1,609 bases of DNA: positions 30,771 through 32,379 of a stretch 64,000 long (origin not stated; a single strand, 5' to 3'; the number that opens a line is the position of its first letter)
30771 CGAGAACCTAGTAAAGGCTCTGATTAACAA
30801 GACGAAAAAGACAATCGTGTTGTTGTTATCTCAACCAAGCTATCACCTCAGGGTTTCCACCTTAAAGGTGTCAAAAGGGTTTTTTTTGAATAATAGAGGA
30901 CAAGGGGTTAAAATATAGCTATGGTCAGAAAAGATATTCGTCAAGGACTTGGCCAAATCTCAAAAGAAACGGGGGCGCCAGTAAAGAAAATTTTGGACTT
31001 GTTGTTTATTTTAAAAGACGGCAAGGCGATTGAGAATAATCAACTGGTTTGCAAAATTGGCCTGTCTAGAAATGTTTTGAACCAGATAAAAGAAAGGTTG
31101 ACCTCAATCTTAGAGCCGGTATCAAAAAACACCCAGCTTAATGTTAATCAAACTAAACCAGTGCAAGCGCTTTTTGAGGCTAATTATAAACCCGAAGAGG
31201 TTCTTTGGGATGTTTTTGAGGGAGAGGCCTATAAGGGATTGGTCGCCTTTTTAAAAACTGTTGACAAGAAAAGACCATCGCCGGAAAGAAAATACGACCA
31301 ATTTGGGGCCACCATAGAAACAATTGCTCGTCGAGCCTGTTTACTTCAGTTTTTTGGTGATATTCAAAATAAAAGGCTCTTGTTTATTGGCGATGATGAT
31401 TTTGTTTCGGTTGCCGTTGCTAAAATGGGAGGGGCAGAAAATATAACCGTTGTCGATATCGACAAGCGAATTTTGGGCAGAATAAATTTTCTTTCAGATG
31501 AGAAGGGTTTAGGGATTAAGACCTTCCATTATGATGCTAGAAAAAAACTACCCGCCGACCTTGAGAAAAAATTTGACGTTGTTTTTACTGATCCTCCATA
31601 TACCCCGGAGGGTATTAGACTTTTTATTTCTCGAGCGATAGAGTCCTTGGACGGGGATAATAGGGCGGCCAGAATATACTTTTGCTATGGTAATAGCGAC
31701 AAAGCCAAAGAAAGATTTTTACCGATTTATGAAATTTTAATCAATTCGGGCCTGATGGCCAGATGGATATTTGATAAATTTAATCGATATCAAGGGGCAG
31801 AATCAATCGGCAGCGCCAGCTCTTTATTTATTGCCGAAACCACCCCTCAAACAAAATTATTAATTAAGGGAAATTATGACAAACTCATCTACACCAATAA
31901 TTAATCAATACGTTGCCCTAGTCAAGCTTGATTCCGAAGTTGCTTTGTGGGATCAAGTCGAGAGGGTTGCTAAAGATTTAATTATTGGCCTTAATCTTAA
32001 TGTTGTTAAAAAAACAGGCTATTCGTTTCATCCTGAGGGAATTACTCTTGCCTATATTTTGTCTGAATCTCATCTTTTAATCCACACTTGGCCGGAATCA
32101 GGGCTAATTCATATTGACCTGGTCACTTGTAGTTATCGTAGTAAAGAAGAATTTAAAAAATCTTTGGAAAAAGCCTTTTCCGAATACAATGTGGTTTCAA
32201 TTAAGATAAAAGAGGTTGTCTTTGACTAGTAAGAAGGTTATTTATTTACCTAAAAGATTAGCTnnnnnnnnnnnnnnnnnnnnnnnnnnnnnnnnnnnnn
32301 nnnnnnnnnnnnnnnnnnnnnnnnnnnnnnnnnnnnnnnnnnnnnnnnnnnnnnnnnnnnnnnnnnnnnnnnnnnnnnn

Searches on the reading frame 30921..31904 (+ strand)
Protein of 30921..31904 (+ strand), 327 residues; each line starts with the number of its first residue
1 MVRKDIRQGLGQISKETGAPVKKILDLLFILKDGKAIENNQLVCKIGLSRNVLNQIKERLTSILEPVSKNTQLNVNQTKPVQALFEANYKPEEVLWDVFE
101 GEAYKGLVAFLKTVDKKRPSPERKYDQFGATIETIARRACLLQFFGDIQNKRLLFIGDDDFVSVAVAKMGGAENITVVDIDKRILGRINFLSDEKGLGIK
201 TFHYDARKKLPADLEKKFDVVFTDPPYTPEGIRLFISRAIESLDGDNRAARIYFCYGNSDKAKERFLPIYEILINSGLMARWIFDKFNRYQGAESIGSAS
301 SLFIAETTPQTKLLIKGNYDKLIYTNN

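Call 10: find_encoding_contigs(protein=window:30921-31904:+, flank=5000, max_places=10)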
Protein window:30921-31904:+ (327 aa): no gene with exactly this product is on record in the collection.

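Call 11: search_protein_families(library=pfam, proteins=[window:30921-31904:+])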
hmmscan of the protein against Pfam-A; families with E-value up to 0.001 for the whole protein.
window:30921-31904:+ (327 aa): 3 families
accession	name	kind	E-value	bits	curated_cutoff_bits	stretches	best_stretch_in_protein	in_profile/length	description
PF01861.22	BpsA_C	-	1.6e-48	165.6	27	1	112-297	7-190/243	Branched-chain polyamine synthase A C-terminal domain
PF10237.15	N6-adenineMlase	-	4.2e-05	23.8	23.2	1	172-261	51-132/166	Probable N6-adenine methyltransferase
PF03602.21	Cons_hypoth95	-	4.9e-05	23.5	24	1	171-232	63-128/182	Conserved hypothetical protein 95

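Call 19: find_homologous_proteins(query=window:30921-31904:+, max_evalue=1e-20)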
Query window:30921-31904:+ (327 aa): 507 proteins with E <= 1e-20 among 2287 candidates; the best 120 are listed.
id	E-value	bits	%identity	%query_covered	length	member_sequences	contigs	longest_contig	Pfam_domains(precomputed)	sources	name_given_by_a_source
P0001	1.7e-195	666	92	100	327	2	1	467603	PF01861.23,PF03602.22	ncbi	-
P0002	3.5e-160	551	77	100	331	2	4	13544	PF01861.23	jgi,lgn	jgi:N4-bis(aminopropyl)spermidine synthase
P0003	2.2e-150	518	70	100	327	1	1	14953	PF01861.23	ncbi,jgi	ncbi:MAG: bis-aminopropyl spermidine synthase family protein [Candidatus Heimdallarchaeaceae archaeo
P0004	7.0e-148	510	70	100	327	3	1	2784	PF01861.23,PF10237.16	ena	-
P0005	1.9e-147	509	70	100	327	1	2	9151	PF01861.23,PF03602.22,PF10237.16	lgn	-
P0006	5.3e-145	501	70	100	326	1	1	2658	PF01861.23,PF03602.22,PF10237.16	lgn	-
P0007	4.8e-143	494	69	98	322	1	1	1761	PF01861.23,PF03602.22,PF10237.16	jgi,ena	-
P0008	2.6e-140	485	68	100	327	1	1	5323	PF01861.23,PF10237.16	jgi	-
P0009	3.8e-139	481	66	100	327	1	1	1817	PF01861.23,PF10237.16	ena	-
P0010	1.1e-137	477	65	100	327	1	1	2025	PF01861.23,PF03602.22,PF10237.16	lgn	-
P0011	1.3e-137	476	65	100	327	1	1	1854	PF01861.23,PF03602.22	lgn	-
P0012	4.3e-134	465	64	99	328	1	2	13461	PF01861.23,PF03602.22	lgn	-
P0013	8.4e-134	464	62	99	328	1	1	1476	PF01861.23,PF03602.22,PF10237.16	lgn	-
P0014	4.1e-132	458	63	99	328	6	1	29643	PF01861.23,PF03602.22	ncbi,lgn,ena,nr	ncbi:MAG TPA: bis-aminopropyl spermidine synthase family protein [Nevskiaceae bacterium]|nr:bis-amin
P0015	7.8e-132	457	62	100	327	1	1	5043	PF01861.23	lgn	-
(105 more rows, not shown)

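Call 20: find_encoding_contigs(protein=P0001, flank=6000, max_places=4)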
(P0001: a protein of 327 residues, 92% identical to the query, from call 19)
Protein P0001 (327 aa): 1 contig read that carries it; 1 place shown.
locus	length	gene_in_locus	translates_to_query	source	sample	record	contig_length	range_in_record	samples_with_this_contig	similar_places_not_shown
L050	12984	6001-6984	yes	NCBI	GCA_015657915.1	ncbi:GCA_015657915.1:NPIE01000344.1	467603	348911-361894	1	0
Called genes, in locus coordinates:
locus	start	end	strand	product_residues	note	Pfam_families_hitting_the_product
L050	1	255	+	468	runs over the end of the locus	PF01336:tRNA_anti-codon, PF00152:tRNA-synt_2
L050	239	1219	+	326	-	PF00768:Peptidase_S11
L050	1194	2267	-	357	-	-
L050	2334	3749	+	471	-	PF00749:tRNA-synt_1c, PF19269:Anticodon_2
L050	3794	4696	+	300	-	PF14528:LAGLIDADG_3 (faint)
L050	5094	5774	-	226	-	PF05552:MS_channel_1st_1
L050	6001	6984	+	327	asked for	PF01861:BpsA_C, PF03602:Cons_hypoth95 (weak)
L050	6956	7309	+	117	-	PF02675:AdoMet_dc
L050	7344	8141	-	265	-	-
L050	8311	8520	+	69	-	-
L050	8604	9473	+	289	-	PF12705:PDDEXK_1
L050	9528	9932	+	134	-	-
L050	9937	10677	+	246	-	PF00160:Pro_isomerase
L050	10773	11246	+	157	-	PF02075:RuvC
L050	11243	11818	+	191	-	PF01330:RuvA_N, PF00633:HHH (faint), PF14520:HHH_5, PF21176:RecR_HhH (faint), PF07499:RuvA_C (weak)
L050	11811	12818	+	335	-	PF06068:TIP49 (faint), PF05496:RuvB_N, PF00004:AAA, PF07728:AAA_5, PF17864:AAA_lid_4, PF05491:WHD_RuvB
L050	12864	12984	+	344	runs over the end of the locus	PF01207:Dus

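Call 21: find_encoding_contigs(protein=P0002, flank=6000, max_places=4)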
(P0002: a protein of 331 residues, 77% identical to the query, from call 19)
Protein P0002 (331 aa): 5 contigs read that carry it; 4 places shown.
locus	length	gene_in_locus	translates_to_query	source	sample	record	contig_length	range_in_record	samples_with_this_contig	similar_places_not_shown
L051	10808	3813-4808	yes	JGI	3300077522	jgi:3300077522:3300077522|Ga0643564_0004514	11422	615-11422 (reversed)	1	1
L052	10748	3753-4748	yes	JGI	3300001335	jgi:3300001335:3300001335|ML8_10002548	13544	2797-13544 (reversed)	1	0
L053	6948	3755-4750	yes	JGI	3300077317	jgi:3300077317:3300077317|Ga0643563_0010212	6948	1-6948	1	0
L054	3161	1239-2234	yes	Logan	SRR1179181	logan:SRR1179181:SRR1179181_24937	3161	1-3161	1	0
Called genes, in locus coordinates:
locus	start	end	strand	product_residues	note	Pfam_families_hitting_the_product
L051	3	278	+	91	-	?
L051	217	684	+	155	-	-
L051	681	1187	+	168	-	-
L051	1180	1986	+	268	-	PF00294:PfkB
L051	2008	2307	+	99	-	PF03819:MazG (weak), PF12643:MazG-like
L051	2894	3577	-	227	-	PF05552:MS_channel_1st_1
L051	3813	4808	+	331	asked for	PF01861:BpsA_C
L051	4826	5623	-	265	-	-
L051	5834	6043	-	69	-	-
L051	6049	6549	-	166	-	-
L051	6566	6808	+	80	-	-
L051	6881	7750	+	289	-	PF12705:PDDEXK_1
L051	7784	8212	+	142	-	-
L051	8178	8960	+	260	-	PF00160:Pro_isomerase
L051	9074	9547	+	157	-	PF02075:RuvC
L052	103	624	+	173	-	-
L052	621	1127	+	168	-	-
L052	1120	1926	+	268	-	PF00294:PfkB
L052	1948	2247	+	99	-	PF03819:MazG (weak), PF12643:MazG-like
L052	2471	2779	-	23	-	-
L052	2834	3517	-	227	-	PF05552:MS_channel_1st_1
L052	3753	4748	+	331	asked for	PF01861:BpsA_C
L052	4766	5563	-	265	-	-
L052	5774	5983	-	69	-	-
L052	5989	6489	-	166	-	-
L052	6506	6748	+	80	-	-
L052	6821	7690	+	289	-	PF12705:PDDEXK_1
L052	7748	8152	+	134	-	-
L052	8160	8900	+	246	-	PF00160:Pro_isomerase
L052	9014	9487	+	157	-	PF02075:RuvC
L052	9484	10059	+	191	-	PF01330:RuvA_N, PF00633:HHH (faint), PF14520:HHH_5, PF21176:RecR_HhH (faint), PF07499:RuvA_C (weak)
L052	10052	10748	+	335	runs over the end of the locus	PF06068:TIP49 (faint), PF05496:RuvB_N, PF00004:AAA, PF07728:AAA_5, PF17864:AAA_lid_4, PF05491:WHD_RuvB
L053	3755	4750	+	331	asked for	PF01861:BpsA_C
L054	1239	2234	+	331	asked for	PF01861:BpsA_C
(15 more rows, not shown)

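Call 22: find_encoding_contigs(protein=P0003, flank=6000, max_places=4)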
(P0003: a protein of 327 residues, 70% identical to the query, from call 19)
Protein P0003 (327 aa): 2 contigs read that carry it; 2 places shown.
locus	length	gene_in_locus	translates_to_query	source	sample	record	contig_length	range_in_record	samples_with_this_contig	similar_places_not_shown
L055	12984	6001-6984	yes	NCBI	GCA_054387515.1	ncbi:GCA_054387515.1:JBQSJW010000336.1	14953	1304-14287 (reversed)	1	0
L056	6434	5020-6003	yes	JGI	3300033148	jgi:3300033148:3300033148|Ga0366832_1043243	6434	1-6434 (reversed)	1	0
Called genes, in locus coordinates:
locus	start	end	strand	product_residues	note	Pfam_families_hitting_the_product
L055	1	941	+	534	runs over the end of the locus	PF07669:Eco57I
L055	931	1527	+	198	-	-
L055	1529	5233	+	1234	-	-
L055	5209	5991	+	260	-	PF12705:PDDEXK_1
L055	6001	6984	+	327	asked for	PF01861:BpsA_C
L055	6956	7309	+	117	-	PF02675:AdoMet_dc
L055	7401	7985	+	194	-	PF01227:GTP_cyclohydroI, PF14489:QueF (weak)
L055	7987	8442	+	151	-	PF01242:PTPS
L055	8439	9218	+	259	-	PF13353:Fer4_12 (faint)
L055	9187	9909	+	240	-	PF02540:NAD_synthase (weak), PF02568:ThiI, PF06508:QueC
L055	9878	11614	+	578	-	PF02543:Carbam_trans_N, PF16861:Carbam_trans_C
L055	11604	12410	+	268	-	PF13641:Glyco_tranf_2_3 (faint), PF00535:Glycos_transf_2, PF10111:Glyco_tranf_2_2 (faint)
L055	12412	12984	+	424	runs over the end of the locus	PF00464:SHMT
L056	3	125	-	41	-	?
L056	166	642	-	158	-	-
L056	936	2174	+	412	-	PF14022:DUF4238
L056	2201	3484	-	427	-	PF00239:Resolvase, PF07508:Recombinase, PF13408:Zn_ribbon_recom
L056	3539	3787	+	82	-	PF01527:HTH_Tnp_1 (faint), PF13518:HTH_28 (weak)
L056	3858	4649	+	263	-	PF00665:rve, PF13683:rve_3, PF13333:rve_2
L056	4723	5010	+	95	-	-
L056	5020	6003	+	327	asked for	PF01861:BpsA_C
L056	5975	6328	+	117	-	PF02675:AdoMet_dc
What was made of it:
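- In L056 a serine recombinase, DUF4238 and an IS3 transposase lie between tRNA-Gln and bpsA (call 22).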

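Call 109: search_protein_families(library=pfam, proteins=[L050:3794-4696:+, L050:5094-5774:-], max_evalue=0.01)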
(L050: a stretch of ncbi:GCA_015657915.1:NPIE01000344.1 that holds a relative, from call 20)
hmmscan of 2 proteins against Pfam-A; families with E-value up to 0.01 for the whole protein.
L050:3794-4696:+ (300 aa): 2 families
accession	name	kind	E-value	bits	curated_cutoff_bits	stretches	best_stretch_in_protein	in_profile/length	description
PF14528.11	LAGLIDADG_3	-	3.9e-07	30.7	22.5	1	215-286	3-81/82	LAGLIDADG-like domain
PF14527.11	LAGLIDADG_WhiA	-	0.0085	16.6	23.2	0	219-286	5-74/93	WhiA LAGLIDADG-like domain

L050:5094-5774:- (226 aa): 1 family
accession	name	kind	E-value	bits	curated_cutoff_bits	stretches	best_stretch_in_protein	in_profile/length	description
PF05552.17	MS_channel_1st_1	-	9.1e-17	61.1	22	2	14-60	3-49/50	Mechanosensitive ion channel, conserved TM helix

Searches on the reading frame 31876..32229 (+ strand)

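Call 11: search_protein_families(library=pfam, proteins=[window:31876-32229:+])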
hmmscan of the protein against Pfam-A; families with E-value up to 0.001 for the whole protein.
window:31876-32229:+ (117 aa): 1 family
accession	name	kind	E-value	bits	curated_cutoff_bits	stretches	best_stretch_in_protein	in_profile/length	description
PF02675.21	AdoMet_dc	-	1.7e-17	64.1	25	1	26-108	18-101/107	S-adenosylmethionine decarboxylase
